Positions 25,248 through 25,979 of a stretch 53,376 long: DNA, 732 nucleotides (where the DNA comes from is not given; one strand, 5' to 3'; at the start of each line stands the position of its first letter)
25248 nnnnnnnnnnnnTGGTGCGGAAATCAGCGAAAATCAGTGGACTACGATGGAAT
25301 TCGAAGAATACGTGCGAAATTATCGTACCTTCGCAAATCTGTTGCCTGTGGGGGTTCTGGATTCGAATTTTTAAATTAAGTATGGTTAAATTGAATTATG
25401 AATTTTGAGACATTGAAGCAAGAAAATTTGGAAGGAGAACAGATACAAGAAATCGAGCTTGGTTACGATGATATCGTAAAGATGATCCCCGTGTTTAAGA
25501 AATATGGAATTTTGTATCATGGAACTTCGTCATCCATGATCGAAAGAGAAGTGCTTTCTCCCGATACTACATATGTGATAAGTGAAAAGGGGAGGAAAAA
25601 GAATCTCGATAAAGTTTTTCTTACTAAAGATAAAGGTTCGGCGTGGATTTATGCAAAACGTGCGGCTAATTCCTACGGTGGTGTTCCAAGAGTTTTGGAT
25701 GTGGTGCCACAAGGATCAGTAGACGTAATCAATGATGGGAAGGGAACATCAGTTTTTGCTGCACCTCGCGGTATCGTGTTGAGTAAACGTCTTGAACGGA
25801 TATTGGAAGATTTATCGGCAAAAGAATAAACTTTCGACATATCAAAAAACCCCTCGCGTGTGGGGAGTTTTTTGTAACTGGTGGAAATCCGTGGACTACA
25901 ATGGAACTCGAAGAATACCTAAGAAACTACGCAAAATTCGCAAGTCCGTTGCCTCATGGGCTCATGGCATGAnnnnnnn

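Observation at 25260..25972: Integrase ORF spans the att core: integration swaps a conserved 27-aa C-terminal tail for 3 residues read from the tmRNA antisense strand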

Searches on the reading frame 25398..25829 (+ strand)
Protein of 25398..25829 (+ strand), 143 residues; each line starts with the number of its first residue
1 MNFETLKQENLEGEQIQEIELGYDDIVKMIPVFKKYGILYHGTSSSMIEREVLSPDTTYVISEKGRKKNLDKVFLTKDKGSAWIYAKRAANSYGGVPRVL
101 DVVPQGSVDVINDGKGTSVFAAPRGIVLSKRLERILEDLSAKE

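Call 8: search_protein_families(library=pfam, proteins=[window:25398-25829:+])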
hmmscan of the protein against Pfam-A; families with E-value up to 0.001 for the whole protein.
window:25398-25829:+ (143 aa): 0 families
